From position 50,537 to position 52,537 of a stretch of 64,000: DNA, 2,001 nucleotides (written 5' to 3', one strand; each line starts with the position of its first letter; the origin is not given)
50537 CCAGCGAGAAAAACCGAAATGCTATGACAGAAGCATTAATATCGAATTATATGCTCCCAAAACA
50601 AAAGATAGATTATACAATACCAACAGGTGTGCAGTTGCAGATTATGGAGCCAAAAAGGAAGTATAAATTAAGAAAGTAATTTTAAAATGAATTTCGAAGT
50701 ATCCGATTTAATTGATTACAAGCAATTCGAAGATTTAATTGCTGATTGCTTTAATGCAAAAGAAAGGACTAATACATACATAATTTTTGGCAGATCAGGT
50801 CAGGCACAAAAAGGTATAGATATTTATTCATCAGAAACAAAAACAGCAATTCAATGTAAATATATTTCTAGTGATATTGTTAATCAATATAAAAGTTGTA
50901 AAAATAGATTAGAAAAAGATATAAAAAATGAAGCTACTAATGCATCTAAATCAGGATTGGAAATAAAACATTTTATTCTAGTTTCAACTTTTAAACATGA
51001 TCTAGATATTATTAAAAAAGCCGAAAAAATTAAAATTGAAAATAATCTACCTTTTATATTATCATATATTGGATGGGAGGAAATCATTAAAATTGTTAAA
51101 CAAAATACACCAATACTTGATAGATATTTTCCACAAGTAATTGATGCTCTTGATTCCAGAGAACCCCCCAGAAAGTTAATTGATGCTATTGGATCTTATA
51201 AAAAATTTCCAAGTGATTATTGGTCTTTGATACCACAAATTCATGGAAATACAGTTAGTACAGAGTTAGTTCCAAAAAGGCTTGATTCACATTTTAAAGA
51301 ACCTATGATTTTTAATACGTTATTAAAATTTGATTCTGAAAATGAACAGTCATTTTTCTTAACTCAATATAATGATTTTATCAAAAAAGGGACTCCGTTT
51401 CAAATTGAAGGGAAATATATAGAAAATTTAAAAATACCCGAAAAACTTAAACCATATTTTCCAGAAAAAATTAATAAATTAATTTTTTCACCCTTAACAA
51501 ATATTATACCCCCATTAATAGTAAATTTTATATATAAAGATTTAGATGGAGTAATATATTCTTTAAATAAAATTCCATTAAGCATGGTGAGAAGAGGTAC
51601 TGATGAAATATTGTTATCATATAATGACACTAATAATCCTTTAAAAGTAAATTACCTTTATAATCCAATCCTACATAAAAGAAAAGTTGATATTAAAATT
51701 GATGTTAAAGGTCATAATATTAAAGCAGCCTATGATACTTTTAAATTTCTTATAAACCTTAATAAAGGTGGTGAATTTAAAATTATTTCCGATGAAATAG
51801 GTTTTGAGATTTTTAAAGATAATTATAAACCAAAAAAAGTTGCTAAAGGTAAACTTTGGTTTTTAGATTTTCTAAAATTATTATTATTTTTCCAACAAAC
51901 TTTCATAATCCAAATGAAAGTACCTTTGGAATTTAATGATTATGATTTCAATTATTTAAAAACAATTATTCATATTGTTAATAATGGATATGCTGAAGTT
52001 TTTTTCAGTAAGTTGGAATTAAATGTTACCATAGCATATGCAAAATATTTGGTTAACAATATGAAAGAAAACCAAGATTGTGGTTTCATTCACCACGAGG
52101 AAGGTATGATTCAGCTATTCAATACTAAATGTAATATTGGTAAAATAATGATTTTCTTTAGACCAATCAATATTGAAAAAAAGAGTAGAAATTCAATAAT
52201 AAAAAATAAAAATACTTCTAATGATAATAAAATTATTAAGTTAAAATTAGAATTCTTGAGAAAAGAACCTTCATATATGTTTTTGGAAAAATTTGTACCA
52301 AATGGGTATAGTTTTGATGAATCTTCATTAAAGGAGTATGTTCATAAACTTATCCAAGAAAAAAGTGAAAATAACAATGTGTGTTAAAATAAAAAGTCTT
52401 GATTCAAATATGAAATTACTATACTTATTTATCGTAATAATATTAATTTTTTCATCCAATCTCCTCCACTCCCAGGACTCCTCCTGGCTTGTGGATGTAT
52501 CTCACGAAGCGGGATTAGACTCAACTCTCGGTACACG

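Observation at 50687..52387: Uncharacterised 566-aa Mrr-like nuclease-domain protein translationally adjacent to an EcoRV-type R-M pair: candidate new defense component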

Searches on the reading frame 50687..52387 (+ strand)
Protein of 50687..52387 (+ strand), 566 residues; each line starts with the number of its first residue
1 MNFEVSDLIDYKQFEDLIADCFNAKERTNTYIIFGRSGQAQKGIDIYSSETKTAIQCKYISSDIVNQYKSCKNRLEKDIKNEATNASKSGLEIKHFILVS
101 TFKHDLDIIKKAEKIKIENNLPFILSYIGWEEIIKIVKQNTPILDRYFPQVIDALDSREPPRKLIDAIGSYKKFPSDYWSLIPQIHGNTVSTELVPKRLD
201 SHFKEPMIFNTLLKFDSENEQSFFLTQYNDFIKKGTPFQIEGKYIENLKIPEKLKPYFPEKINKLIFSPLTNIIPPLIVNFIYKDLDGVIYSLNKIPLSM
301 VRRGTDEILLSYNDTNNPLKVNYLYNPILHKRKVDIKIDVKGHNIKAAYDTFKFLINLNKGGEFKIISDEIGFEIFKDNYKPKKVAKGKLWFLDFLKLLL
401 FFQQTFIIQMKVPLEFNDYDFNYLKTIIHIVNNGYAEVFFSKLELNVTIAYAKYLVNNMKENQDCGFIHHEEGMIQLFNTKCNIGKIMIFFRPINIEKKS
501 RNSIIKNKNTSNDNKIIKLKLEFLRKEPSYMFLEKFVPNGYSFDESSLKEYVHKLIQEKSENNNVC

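Call 3: search_protein_families(library=pfam, proteins=[window:50687-52387:+], max_evalue=1)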
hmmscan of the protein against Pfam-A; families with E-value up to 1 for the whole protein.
window:50687-52387:+ (566 aa): 2 families
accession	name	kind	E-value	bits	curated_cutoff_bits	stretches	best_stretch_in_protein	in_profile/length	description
PF04471.18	Mrr_cat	-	0.15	12.6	21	1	9-60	4-57/115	Restriction endonuclease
PF09403.15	FadA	-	0.66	10.9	28.5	0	63-84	66-87/99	Adhesion protein FadA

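Call 4: search_protein_families(library=padloc, proteins=[window:50687-52387:+], max_evalue=1)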
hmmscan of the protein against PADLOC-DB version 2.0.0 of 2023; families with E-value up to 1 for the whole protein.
window:50687-52387:+ (566 aa): 0 families

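Call 5: search_protein_families(library=ncbifam, proteins=[window:50687-52387:+], max_evalue=1)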
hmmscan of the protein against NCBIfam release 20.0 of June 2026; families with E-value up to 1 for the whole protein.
window:50687-52387:+ (566 aa): 0 families

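Call 6: find_homologous_proteins(query=window:50687-52387:+, max_evalue=0.001)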
Query window:50687-52387:+ (566 aa): 2 proteins with E <= 0.001 among 8000 candidates.
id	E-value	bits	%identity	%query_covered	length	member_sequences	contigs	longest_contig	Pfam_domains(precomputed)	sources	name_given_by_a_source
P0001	0.0e+0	1264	100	100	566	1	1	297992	-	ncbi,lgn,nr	ncbi:MAG: hypothetical protein EPN82_02815 [Bacteroidetes bacterium]|nr:MAG: hypothetical protein EP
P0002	1.5e-26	112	44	27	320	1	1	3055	-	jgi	jgi:hypothetical protein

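Call 7: search_solved_structures(query=window:50687-52387:+, max_evalue=10)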
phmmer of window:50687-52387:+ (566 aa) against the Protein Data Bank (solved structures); distinct sequences matched with E-value up to 10: 1.
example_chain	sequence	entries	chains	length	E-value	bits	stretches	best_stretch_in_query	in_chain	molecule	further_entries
4yuu_V1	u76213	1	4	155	0.16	14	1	152-200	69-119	Cytochrome c-550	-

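Call 16: find_encoding_contigs(protein=P0002, flank=10000)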
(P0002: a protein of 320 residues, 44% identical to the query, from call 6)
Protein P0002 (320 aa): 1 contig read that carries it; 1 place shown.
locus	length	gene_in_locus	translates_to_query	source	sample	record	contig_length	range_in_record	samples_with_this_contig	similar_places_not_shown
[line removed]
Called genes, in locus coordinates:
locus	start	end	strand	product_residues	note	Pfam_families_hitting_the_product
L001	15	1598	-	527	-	-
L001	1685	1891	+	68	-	-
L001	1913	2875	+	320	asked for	-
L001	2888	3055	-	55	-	?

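Call 20: predict_structure(protein=window:50687-52387:+)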
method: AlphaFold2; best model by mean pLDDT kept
length: 566 residues; sequences in the alignment: 1
mean_pLDDT: 34.5   pTM: 0.24
mean pLDDT of the five models: 34.5, 29.2, 28.4, 28.0, 26.3
residues with pLDDT >= 90: 0; 70-90: 0; 50-70: 15; < 50: 551
segments of 3 or more residues with pLDDT < 50: 1-351, 353-394, 397-422, 430-447, 456-566
pLDDT, mean of each block of 10 residues (from residue 1): 29 42 37 32 35 32 33 39 35 30 32 30 29 39 36 40 36 34 26 27 27 28 30 30 30 35 32 28 29 27 31 34 30 36 43 45 35 27 33 48 40 42 50 45 46 49 43 42 34 29 25 26 26 29 37 42 30
secondary structure, 60 per line:
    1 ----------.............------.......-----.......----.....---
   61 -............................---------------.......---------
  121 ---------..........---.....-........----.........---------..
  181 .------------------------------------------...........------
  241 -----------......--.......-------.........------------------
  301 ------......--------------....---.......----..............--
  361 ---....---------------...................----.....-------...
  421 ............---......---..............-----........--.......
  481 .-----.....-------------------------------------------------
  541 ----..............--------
elements in order: H11-23 E30-36 E42-48 E53-57 H62-89 H105-111 H130-139 H143-147 H149-156 H161-169 H224-234 H252-257 H260-266 H274-282 E307-312 H327-330 E334-340 H345-358 E364-367 H383-401 E406-410 H418-432 E436-441 H445-458 E464-471 E474-481 E487-491 H545-558

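Call 23: search_protein_families(library=phrogs, proteins=[window:50687-52387:+], max_evalue=1)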
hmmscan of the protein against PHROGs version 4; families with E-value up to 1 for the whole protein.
window:50687-52387:+ (566 aa): 5 families
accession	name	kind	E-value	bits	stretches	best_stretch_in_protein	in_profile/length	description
phrog_8991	-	unknown function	7.1e-05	23.2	1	11-154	9-147/305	-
phrog_24716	-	unknown function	0.013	16.9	1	207-240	9-41/83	-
phrog_2539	-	unknown function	0.064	14.1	1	27-89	93-154/229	-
phrog_28396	-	unknown function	0.38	12.3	0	311-347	29-64/90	-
phrog_24154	-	unknown function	0.69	11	0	424-468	75-119/131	-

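Call 25: search_dna_similar(query=window:50687-52387:+, collection=phages, mode=protein, max_evalue=0.01)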
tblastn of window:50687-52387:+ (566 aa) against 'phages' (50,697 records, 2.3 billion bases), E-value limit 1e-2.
No match.

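Call 26: search_protein_representatives(protein=window:50687-52387:+)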
Query: 566 residues. Proteins with E-value up to 0.001 (for the whole library): 374; up to 1e-10: 88; up to 1e-30: 2. The best 150 are listed.
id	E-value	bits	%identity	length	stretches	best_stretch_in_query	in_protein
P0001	0.0e+00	1264.3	100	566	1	1-566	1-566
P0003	3.6e-44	168.0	31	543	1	1-458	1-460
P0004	1.4e-30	123.2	50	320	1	13-149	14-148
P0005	2.1e-30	122.5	31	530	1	7-537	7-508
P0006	8.4e-30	120.5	43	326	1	7-157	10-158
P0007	2.7e-25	105.7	44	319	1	4-150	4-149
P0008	1.0e-23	100.4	44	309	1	6-149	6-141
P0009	1.3e-23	100.1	46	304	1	3-149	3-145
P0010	1.2e-22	96.9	43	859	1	2-153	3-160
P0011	2.1e-22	96.1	44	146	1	7-139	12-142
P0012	3.6e-22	95.3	37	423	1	8-163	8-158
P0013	7.6e-22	94.3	40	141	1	3-140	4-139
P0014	2.0e-21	92.9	42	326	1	12-152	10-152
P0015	5.4e-20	88.2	35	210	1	3-194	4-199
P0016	1.1e-19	87.2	38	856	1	9-197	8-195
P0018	1.3e-18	83.6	24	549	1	119-548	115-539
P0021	1.4e-17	80.2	37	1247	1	3-159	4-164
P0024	1.3e-16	77.0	21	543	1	153-522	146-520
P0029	2.9e-16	75.9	42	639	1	3-151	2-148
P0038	4.2e-15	72.0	34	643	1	2-149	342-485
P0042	2.0e-14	69.8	38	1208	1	6-150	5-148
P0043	5.1e-14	68.4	32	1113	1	10-160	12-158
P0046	7.1e-14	68.0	34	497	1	11-148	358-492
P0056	3.7e-13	65.6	33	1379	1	12-157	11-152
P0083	4.7e-11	58.6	20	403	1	176-524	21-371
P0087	6.9e-11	58.1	26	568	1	197-529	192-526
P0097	3.5e-10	55.8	20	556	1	178-528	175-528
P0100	5.6e-10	55.1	23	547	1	170-528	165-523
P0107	1.3e-09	53.9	24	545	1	162-462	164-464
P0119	4.5e-09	52.1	29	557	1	209-445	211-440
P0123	5.0e-09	52.0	25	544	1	116-493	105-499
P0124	7.2e-09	51.4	22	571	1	178-516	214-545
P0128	9.8e-09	51.0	25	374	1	204-520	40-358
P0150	9.0e-08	47.8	21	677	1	176-462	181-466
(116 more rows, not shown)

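Call 28: search_protein_families(library=pfam, alignment_id=A1, max_evalue=0.01)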
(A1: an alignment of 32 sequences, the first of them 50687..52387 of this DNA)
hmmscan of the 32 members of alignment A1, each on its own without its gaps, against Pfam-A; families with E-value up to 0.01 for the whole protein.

A. member 1, window:50687-52387:+ (566 aa): 0 families

B. families by the number of members that match (of 32 scanned): 10 families
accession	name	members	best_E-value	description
PF04471.18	Mrr_cat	15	2.7e-07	Restriction endonuclease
PF14280.11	DUF4365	2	7e-20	Domain of unknown function (DUF4365)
PF22722.2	NA-iREase1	2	0.0006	NACHT-associated inactive Restriction Endonuclease 1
PF14696.12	Glyoxalase_5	2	0.003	Hydroxyphenylpyruvate dioxygenase, HPPD, N-terminal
PF24419.1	Cupin_NOL9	1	2.8e-06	Polynucleotide 5'-hydroxyl-kinase NOL9, N-terminal domain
PF03108.21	DBD_Tnp_Mut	1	0.0038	MuDR family transposase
PF00013.35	KH_1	1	0.006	KH domain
PF03683.19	UPF0175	1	0.0078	Uncharacterised protein family (UPF0175)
PF05893.19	LuxC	1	0.0094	Acyl-CoA reductase (LuxC)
PF14529.12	Exo_endo_phos_2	1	0.0097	Endonuclease-reverse transcriptase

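Call 29: search_protein_families(library=padloc, alignment_id=A1, max_evalue=0.01)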
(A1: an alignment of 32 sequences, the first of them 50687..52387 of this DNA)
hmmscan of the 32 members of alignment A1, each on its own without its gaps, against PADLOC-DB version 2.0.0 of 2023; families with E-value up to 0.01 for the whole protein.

A. member 1, window:50687-52387:+ (566 aa): 0 families

B. families by the number of members that match (of 32 scanned): 17 families
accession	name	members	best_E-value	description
PDLC04290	PDC-M02A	2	2.4e-10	-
PDLC02398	Aga_REase-PNTD1-PNTD2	2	5.3e-09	Class I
PDLC04282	PDC-M02A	2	3.6e-07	-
PDLC04297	PDC-M02A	2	0.00016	-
PDLC02332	AbiGii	2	0.00021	AbiGii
PDLC03851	LmuA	1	1.1e-16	-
PDLC02164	Avs2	1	7.9e-08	-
PDLC05079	PDC-S73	1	8.5e-07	-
PDLC04276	PDC-M02A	1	3.9e-05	-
PDLC04291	PDC-M02A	1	5.6e-05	-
PDLC04715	PDC-M58A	1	0.00012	-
PDLC02166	Avs2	1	0.00022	-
PDLC02161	Avs2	1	0.0054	-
PDLC04278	PDC-M02A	1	0.0067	-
PDLC01854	CARF3--CARF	1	0.0068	-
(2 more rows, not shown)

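Call 30: find_homologous_proteins(query=A1, max_evalue=0.00001)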
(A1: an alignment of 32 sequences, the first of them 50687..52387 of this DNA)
Query A1 (32 sequences) (566 aa, profile of the alignment): 1 proteins with E <= 0.00001 among 8000 candidates.
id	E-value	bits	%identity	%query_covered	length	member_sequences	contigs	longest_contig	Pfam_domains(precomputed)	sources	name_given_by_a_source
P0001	1.7e-132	461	100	100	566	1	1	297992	-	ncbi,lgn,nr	ncbi:MAG: hypothetical protein EPN82_02815 [Bacteroidetes bacterium]|nr:MAG: hypothetical protein EP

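Call 34: find_encoding_contigs(protein=P0003, flank=10000)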
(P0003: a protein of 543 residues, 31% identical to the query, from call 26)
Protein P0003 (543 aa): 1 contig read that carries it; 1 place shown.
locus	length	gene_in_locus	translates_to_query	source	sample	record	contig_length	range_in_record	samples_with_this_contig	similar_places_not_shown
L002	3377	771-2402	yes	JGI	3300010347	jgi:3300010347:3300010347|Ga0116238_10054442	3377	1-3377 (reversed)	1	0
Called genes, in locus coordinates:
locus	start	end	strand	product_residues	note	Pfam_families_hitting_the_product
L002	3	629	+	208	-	?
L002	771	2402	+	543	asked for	-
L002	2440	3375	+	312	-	?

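Call 35: find_encoding_contigs(protein=P0005, flank=10000)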
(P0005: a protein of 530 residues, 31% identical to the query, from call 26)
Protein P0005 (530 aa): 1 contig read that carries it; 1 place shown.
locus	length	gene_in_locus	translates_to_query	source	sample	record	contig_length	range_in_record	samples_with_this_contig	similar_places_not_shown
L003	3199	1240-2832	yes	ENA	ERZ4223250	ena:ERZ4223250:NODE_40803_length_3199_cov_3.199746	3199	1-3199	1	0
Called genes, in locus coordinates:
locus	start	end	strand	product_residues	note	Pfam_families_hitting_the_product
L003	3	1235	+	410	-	?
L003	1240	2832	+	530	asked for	PF24419:Cupin_NOL9 (faint)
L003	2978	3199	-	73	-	?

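Call 41: find_encoding_contigs(protein=P0024, flank=8000, max_places=6)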
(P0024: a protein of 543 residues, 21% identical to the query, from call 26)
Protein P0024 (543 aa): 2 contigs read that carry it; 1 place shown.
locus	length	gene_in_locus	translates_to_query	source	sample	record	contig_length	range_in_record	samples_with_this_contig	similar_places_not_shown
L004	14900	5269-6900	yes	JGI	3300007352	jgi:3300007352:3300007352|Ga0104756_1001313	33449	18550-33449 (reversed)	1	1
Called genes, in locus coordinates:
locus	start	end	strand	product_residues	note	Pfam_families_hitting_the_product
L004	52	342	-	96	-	-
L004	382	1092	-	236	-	PF22725:GFO_IDH_MocA_C3, PF02894:GFO_IDH_MocA_C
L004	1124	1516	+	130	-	-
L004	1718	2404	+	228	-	-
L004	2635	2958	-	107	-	PF00216:Bac_DNA_binding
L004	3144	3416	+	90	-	-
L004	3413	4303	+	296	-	-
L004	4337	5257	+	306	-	-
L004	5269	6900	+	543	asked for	-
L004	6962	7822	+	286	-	PF01223:Endonuclease_NS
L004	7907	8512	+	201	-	PF08867:FRG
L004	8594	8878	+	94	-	-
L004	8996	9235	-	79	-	-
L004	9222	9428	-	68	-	-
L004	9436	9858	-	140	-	-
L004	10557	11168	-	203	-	-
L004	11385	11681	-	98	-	-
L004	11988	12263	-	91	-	-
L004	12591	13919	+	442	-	PF00589:Phage_integrase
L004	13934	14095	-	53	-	-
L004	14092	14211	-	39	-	-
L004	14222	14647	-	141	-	-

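Call 42: find_encoding_contigs(protein=P0097, flank=8000, max_places=6)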
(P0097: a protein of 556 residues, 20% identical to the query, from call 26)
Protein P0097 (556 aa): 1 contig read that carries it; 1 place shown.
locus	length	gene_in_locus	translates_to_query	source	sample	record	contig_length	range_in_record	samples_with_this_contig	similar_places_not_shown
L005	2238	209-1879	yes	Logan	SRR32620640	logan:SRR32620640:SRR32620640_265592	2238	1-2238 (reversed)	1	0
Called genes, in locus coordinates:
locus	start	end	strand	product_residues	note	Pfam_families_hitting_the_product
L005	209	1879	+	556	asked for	-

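Call 43: predict_structure(alignment_id=A1)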
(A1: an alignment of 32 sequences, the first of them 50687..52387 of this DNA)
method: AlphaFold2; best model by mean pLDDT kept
length: 566 residues; sequences in the alignment: 32
mean_pLDDT: 87.6   pTM: 0.61
mean pLDDT of the five models: 87.6, 85.8, 85.1, 84.7, 82.0
residues with pLDDT >= 90: 333; 70-90: 183; 50-70: 32; < 50: 18
segments of 3 or more residues with pLDDT < 50: 1-3, 153-163, 563-566
pLDDT, mean of each block of 10 residues (from residue 1): 64 92 93 81 90 94 72 89 91 95 88 89 93 88 83 49 56 84 74 87 92 95 96 95 93 87 89 86 96 95 95 93 95 93 95 93 95 93 83 95 95 92 95 93 87 85 78 91 94 85 80 86 84 95 94 88 46
secondary structure, 60 per line:
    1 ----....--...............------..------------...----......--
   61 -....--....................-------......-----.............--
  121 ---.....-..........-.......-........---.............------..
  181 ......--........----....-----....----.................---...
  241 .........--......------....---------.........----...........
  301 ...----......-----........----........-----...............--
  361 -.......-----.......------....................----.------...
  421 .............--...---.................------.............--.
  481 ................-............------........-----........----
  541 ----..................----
elements in order: H5-8 H11-25 E46-48 E53-58 H62-65 H68-87 E95-100 H106-118 E124-128 H130-139 H141-147 H149-156 H160-172 E179-186 E189-196 H201-204 E210-213 H218-234 E238-241 E245-249 H252-257 E264-267 E277-285 E290-303 E308-313 E319-326 E331-338 H345-358 E362-368 E374-380 H387-406 H418-433 E436-438 E442-448 H449-458 E465-477 E480-496 H498-509 E516-523 E529-533 H545-562
